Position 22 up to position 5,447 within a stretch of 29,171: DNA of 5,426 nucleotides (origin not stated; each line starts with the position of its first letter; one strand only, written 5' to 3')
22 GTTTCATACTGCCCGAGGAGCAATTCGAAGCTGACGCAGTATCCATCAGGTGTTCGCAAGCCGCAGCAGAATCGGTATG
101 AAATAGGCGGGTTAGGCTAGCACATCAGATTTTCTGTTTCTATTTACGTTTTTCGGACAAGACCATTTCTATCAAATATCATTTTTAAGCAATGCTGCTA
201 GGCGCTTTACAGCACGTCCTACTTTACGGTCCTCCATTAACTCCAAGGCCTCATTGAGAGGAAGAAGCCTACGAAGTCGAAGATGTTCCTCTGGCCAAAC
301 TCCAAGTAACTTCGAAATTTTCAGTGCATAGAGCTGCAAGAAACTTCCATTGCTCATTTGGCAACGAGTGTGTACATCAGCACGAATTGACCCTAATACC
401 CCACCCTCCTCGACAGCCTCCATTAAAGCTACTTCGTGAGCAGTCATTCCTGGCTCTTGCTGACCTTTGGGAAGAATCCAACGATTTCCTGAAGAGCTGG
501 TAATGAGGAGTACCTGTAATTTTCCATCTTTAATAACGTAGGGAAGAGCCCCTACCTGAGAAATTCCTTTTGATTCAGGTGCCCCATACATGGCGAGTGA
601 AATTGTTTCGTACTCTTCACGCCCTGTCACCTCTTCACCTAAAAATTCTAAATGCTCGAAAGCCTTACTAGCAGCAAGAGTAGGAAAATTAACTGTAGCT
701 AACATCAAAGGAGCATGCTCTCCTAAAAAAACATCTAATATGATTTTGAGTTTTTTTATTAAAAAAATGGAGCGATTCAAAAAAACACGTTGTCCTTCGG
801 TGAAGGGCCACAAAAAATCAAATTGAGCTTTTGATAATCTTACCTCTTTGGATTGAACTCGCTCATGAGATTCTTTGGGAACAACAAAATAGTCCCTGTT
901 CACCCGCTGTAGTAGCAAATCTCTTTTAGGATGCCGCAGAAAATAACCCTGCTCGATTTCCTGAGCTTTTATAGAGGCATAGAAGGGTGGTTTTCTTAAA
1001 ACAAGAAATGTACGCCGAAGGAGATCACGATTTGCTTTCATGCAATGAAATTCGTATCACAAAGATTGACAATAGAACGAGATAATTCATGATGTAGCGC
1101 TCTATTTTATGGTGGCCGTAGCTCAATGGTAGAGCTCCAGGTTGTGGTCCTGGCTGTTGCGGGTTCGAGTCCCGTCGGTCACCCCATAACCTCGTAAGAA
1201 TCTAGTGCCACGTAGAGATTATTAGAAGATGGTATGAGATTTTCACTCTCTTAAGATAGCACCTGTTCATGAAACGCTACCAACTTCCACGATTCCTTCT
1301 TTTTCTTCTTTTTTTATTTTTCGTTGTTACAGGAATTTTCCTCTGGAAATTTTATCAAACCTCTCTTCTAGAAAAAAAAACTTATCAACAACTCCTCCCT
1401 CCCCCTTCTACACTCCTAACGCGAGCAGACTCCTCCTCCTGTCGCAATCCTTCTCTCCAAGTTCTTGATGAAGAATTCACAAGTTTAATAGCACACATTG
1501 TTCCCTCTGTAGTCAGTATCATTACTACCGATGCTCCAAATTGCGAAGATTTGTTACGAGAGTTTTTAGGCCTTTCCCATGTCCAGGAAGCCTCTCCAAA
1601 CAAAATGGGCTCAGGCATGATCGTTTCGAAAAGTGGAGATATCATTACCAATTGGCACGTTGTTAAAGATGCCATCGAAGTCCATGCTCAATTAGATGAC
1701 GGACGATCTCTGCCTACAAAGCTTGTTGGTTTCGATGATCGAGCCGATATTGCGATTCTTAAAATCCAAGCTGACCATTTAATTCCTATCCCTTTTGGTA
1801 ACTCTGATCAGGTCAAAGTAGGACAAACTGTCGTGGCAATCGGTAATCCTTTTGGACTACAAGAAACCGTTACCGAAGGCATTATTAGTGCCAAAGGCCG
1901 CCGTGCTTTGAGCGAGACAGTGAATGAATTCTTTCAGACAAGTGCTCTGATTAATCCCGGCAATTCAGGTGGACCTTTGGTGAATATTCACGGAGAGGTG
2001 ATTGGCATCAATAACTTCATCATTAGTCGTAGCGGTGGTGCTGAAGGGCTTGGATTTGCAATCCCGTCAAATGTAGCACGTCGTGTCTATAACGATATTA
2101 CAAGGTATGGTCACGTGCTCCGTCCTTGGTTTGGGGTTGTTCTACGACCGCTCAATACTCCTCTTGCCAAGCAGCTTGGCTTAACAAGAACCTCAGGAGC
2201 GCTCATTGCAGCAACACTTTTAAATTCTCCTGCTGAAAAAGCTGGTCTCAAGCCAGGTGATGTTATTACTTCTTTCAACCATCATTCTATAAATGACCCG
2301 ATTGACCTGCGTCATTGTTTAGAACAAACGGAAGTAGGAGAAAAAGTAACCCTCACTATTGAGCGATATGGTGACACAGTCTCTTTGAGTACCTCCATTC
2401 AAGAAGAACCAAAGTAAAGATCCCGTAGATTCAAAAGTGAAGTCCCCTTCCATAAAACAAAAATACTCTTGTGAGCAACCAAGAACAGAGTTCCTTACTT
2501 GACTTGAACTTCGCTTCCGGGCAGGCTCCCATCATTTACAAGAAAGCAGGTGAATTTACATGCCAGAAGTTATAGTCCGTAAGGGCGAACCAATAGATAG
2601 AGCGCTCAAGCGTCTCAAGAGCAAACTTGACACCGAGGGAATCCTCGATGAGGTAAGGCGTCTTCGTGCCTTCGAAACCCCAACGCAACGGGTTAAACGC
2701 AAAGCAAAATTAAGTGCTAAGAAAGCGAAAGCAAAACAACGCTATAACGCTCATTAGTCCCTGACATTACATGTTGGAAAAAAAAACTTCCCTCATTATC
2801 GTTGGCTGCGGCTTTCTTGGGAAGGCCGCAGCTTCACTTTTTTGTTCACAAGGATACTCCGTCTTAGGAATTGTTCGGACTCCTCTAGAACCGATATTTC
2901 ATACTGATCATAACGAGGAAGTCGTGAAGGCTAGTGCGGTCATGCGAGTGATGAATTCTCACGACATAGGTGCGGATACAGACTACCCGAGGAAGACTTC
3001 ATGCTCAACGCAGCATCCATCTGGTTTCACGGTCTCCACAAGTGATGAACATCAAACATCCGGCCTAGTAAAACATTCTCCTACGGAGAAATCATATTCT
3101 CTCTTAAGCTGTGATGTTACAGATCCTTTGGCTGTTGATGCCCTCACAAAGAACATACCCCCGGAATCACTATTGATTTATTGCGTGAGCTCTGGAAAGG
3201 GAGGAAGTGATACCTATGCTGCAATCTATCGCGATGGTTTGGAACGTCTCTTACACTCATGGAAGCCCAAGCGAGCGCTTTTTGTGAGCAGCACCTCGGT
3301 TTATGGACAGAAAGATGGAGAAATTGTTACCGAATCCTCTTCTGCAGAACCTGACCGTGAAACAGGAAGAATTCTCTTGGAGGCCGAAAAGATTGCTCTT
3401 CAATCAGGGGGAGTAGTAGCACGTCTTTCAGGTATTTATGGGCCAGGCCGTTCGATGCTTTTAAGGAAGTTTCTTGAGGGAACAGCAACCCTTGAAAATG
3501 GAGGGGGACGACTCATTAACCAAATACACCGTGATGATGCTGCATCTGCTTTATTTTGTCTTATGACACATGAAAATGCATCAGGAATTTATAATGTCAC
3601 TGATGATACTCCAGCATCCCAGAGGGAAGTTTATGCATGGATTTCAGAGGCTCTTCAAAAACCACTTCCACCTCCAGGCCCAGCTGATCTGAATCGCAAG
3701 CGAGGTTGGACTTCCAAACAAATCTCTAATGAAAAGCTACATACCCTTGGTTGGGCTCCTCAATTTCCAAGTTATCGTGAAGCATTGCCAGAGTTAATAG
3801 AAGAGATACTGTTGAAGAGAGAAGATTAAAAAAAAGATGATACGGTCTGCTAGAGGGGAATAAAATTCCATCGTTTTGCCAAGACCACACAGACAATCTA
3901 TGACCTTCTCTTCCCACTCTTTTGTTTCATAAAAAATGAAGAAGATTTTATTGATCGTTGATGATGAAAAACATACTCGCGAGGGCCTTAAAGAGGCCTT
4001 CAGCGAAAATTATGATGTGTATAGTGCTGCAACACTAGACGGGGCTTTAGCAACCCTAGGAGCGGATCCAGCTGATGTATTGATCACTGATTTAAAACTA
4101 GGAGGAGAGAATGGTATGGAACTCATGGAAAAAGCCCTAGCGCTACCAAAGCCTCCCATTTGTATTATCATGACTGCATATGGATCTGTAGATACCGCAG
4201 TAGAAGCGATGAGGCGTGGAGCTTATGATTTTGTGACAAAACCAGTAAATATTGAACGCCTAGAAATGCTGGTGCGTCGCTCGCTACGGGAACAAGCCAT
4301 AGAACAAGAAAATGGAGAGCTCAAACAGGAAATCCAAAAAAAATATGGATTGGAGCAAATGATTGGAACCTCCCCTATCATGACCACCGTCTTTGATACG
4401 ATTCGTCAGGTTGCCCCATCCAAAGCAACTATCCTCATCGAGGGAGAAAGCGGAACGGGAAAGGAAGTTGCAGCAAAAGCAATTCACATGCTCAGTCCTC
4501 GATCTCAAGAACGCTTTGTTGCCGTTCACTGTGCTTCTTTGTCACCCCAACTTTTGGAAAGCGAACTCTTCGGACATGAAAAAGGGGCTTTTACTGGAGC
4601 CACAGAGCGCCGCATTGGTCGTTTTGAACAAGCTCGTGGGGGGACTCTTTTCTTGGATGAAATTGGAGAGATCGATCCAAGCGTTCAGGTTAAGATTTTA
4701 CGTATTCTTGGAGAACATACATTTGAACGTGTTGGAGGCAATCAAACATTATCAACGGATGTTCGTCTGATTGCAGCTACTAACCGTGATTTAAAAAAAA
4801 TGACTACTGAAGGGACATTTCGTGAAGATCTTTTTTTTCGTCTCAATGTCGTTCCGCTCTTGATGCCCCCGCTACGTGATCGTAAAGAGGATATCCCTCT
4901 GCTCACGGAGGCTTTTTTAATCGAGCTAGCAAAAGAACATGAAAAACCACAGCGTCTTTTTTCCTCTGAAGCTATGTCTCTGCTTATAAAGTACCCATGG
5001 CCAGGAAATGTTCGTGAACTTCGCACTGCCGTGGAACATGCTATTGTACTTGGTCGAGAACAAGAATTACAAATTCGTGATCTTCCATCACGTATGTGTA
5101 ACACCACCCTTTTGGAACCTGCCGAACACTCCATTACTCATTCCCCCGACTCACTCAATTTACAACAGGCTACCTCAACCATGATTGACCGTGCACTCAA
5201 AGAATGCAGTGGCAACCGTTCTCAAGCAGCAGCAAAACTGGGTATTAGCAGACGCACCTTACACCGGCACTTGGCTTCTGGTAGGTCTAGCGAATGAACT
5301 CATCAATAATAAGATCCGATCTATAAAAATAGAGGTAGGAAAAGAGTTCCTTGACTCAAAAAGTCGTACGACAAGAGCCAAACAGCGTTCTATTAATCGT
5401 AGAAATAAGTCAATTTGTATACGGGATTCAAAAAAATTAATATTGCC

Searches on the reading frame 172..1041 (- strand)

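Call 8: search_protein_families(library=pfam, proteins=[window:172-1041:-])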
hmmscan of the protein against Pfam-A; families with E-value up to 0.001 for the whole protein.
window:172-1041:- (289 aa): 1 family
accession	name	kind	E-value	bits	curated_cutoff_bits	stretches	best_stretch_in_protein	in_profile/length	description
PF00293.34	NUDIX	-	0.00035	21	21.1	1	169-265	9-118/134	NUDIX domain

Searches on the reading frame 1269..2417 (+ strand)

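Call 8: search_protein_families(library=pfam, proteins=[window:1269-2417:+])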
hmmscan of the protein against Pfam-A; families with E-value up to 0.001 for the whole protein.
window:1269-2417:+ (382 aa): 6 families
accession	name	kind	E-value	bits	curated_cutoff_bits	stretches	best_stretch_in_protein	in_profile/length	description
PF13365.12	Trypsin_2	-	6.4e-34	118.2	27.6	1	114-247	1-144/144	Trypsin-like peptidase domain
PF00089.32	Trypsin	-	2.5e-17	63.9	20.6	1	112-269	25-215/220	Trypsin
PF13180.12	PDZ_2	-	3.4e-13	50.1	27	1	310-376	13-79/80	PDZ domain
PF17820.7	PDZ_6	-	1.8e-12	47.2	27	1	319-366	8-54/54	PDZ domain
PF00595.29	PDZ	-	1.7e-06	28.8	23.2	1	308-365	24-81/81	PDZ domain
PF10459.15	Peptidase_S46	-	2e-05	23.9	22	0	112-142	47-77/698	Peptidase S46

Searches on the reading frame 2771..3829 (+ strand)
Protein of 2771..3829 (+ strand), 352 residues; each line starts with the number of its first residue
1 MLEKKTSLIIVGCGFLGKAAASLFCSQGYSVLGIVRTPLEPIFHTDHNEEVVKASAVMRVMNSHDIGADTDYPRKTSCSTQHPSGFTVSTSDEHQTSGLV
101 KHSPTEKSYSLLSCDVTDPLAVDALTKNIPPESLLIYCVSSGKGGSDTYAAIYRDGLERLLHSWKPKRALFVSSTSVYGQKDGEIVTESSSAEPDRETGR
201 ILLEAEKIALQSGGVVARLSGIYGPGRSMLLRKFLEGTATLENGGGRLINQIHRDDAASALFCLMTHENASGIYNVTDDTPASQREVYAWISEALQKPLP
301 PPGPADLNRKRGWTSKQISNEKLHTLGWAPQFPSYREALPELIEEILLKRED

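Call 8: search_protein_families(library=pfam, proteins=[window:2771-3829:+])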
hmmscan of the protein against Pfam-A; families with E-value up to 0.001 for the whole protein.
window:2771-3829:+ (352 aa): 1 family
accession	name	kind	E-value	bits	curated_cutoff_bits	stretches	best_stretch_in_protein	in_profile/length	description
PF01370.27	Epimerase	-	1.3e-09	38.3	20.9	1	103-276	43-239/240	NAD dependent epimerase/dehydratase family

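Call 38: find_homologous_proteins(query=window:2771-3829:+, max_evalue=1e-20)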
Query window:2771-3829:+ (352 aa): 4081 proteins with E <= 1e-20 among 8000 candidates; the best 120 are listed.
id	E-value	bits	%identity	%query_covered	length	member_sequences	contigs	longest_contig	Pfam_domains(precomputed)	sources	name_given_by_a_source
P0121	1.5e-147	509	80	71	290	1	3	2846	PF01370.28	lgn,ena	-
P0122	1.6e-147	509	80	71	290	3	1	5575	PF01370.28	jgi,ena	jgi:nucleoside-diphosphate-sugar epimerase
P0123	3.2e-133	462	61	98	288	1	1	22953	PF01370.28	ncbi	ncbi:MAG: NAD-dependent epimerase/dehydratase family protein [Chthoniobacterales bacterium]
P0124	3.7e-123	429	59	98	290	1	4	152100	PF01370.28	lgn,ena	-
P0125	6.1e-123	428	57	98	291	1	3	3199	PF04321.24,PF01370.28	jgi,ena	jgi:nucleoside-diphosphate-sugar epimerase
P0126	7.7e-123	428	69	71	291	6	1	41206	PF01370.28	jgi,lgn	-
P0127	1.1e-120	421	57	97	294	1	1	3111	PF01370.28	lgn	-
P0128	7.5e-112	392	65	70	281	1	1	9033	PF01370.28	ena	-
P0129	8.0e-108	379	50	98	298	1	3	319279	PF16363.12,PF01370.28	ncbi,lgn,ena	-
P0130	1.2e-107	378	67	67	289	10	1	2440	PF01370.28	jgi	-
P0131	1.1e-106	375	54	96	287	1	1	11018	PF01370.28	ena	-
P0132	1.4e-106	374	52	98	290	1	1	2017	PF01073.26,PF01370.28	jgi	-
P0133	1.8e-106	374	67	68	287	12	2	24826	PF01370.28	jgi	-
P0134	5.2e-106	373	49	97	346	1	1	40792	PF16363.12,PF01370.28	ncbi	-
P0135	5.3e-106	373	66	68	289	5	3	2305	PF01370.28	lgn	-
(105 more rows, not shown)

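Call 40: find_encoding_contigs(protein=P0122, flank=5000, max_places=3)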
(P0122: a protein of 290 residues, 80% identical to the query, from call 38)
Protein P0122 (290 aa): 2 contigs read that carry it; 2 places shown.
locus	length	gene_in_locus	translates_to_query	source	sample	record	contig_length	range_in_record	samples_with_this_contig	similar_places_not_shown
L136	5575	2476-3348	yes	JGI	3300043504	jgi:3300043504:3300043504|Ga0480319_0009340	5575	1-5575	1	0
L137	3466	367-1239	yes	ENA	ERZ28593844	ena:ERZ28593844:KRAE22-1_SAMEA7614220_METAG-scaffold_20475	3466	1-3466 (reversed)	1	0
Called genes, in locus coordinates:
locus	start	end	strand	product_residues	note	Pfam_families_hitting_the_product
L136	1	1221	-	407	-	?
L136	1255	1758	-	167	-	PF05932:CesT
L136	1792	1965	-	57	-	-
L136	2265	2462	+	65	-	PF01165:Ribosomal_S21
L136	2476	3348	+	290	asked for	PF01370:Epimerase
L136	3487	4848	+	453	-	PF00072:Response_reg, PF00158:Sigma54_activat, PF14532:Sigma54_activ_2, PF07724:AAA_2 (weak), PF07728:AAA_5 (weak), PF25601:AAA_lid_14, PF02954:HTH_8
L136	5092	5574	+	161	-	?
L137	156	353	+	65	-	PF01165:Ribosomal_S21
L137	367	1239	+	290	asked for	PF01370:Epimerase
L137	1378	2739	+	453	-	PF00072:Response_reg, PF00158:Sigma54_activat, PF14532:Sigma54_activ_2, PF07724:AAA_2 (weak), PF07728:AAA_5 (weak), PF25601:AAA_lid_14, PF02954:HTH_8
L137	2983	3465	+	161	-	?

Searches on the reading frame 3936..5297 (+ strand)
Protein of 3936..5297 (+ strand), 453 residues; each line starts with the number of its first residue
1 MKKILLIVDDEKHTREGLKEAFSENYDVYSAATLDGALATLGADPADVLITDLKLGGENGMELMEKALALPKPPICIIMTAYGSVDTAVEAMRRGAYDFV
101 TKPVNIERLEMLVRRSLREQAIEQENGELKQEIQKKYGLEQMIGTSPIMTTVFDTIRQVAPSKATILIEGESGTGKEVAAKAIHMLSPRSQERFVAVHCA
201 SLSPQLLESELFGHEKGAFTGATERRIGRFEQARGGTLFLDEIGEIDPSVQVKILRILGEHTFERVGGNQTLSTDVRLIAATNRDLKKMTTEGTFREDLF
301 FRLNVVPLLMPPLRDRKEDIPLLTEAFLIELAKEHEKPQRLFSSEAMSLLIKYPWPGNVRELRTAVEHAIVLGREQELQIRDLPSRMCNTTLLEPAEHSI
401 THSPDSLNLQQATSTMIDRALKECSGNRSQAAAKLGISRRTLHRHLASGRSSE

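Call 8: search_protein_families(library=pfam, proteins=[window:3936-5297:+])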
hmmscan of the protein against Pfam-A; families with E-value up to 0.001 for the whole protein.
window:3936-5297:+ (453 aa): 9 families
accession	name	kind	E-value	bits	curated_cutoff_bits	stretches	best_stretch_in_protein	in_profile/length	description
PF00158.32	Sigma54_activat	-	5.1e-69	231.7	20.2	1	142-308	1-167/168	Sigma-54 interaction domain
PF25601.1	AAA_lid_14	-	1.2e-24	86.4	27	1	314-390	1-77/87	AAA+ ATPase lid domain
PF00072.30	Response_reg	-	1.3e-21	77.3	30.2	1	6-112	2-109/111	Response regulator receiver domain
PF14532.12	Sigma54_activ_2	-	6.6e-19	69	25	1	143-313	1-138/138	Sigma-54 interaction domain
PF02954.25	HTH_8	-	1.7e-10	40.9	22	1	416-446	9-39/42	Bacterial regulatory protein, Fis family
PF07728.20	AAA_5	-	2.1e-06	28.2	22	1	166-284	2-123/139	AAA domain (dynein-related subfamily)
PF07724.20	AAA_2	-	4.4e-06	27.3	27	1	163-292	3-133/166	AAA domain (Cdc48 subfamily)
PF01078.27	Mg_chelatase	-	4.5e-05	23.4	20.3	1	164-283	23-157/207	Magnesium chelatase, subunit ChlI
PF20432.4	Xre-like-HTH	-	0.00097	19.8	25.8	0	418-448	16-45/63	Antitoxin Xre-like helix-turn-helix domain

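Call 34: find_encoding_contigs(protein=window:3936-5297:+, flank=10000, max_places=10)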
Protein window:3936-5297:+ (453 aa): 19 contigs read that carry it; 10 places shown.
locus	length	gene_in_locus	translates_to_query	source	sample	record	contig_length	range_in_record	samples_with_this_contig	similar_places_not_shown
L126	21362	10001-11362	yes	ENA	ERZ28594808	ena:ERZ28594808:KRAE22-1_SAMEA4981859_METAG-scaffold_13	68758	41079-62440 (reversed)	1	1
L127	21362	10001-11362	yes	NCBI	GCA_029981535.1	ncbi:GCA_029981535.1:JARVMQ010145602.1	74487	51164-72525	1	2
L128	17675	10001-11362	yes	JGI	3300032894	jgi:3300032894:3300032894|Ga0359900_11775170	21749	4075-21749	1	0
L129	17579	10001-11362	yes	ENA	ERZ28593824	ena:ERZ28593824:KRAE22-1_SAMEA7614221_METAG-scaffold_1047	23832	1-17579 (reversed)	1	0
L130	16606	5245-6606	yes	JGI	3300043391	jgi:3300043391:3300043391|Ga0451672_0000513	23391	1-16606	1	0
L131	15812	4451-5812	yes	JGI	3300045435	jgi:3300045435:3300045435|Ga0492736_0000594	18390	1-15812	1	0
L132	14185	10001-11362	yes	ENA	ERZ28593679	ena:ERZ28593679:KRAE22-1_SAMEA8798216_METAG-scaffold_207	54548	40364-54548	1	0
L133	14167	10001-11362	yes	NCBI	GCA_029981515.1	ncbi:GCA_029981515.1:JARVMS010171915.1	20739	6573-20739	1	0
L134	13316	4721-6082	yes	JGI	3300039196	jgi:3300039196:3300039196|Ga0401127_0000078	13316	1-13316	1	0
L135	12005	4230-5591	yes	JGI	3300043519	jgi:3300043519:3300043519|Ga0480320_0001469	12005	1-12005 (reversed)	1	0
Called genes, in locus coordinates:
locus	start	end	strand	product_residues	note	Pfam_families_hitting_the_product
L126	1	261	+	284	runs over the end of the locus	PF01026:TatD_DNase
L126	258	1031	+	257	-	PF00528:BPD_transp_1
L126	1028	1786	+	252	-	PF00005:ABC_tran, PF13304:AAA_21 (weak)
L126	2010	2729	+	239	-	PF01618:MotA_ExbB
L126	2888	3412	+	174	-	PF02472:ExbD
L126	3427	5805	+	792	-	PF07719:TPR_2 (faint), PF13181:TPR_8 (faint), PF12895:ANAPC3 (faint), PF13424:TPR_12 (faint), PF00515:TPR_1 (faint), PF13174:TPR_6 (faint), PF13432:TPR_16 (weak), PF13525:YfiO (weak), +4 more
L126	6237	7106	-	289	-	-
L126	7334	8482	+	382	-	PF00089:Trypsin, PF10459:Peptidase_S46 (faint), PF13365:Trypsin_2, PF00595:PDZ (weak), PF13180:PDZ_2, PF17820:PDZ_6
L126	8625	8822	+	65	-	PF01165:Ribosomal_S21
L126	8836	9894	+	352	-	PF01370:Epimerase (weak)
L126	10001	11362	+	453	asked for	PF00072:Response_reg, PF00158:Sigma54_activat, PF14532:Sigma54_activ_2, PF07724:AAA_2 (weak), PF07728:AAA_5 (weak), PF25601:AAA_lid_14, PF02954:HTH_8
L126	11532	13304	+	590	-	PF17092:PCB_OB (faint), PF21710:Spt6_S1 (faint), PF24685:OB_RRP5_4th (faint), PF00575:S1, PF13509:S1_2 (faint), PF00575:S1, PF23459:S1_RRP5 (weak), PF00575:S1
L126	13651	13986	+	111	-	PF00462:Glutaredoxin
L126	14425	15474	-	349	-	PF03739:LptF_LptG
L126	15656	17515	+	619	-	PF13279:4HBT_2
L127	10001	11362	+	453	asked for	PF00072:Response_reg, PF00158:Sigma54_activat, PF14532:Sigma54_activ_2, PF07724:AAA_2 (weak), PF07728:AAA_5 (weak), PF25601:AAA_lid_14, PF02954:HTH_8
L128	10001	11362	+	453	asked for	PF00072:Response_reg, PF00158:Sigma54_activat, PF14532:Sigma54_activ_2, PF07724:AAA_2 (weak), PF07728:AAA_5 (weak), PF25601:AAA_lid_14, PF02954:HTH_8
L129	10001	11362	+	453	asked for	PF00072:Response_reg, PF00158:Sigma54_activat, PF14532:Sigma54_activ_2, PF07724:AAA_2 (weak), PF07728:AAA_5 (weak), PF25601:AAA_lid_14, PF02954:HTH_8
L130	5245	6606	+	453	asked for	PF00072:Response_reg, PF00158:Sigma54_activat, PF14532:Sigma54_activ_2, PF07724:AAA_2 (weak), PF07728:AAA_5 (weak), PF25601:AAA_lid_14, PF02954:HTH_8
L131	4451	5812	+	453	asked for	PF00072:Response_reg, PF00158:Sigma54_activat, PF14532:Sigma54_activ_2, PF07724:AAA_2 (weak), PF07728:AAA_5 (weak), PF25601:AAA_lid_14, PF02954:HTH_8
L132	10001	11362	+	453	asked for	PF00072:Response_reg, PF00158:Sigma54_activat, PF14532:Sigma54_activ_2, PF07724:AAA_2 (weak), PF07728:AAA_5 (weak), PF25601:AAA_lid_14, PF02954:HTH_8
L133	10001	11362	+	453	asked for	PF00072:Response_reg, PF00158:Sigma54_activat, PF14532:Sigma54_activ_2, PF07724:AAA_2 (weak), PF07728:AAA_5 (weak), PF25601:AAA_lid_14, PF02954:HTH_8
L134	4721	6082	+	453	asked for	PF00072:Response_reg, PF00158:Sigma54_activat, PF14532:Sigma54_activ_2, PF07724:AAA_2 (weak), PF07728:AAA_5 (weak), PF25601:AAA_lid_14, PF02954:HTH_8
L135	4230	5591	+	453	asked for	PF00072:Response_reg, PF00158:Sigma54_activat, PF14532:Sigma54_activ_2, PF07724:AAA_2 (weak), PF07728:AAA_5 (weak), PF25601:AAA_lid_14, PF02954:HTH_8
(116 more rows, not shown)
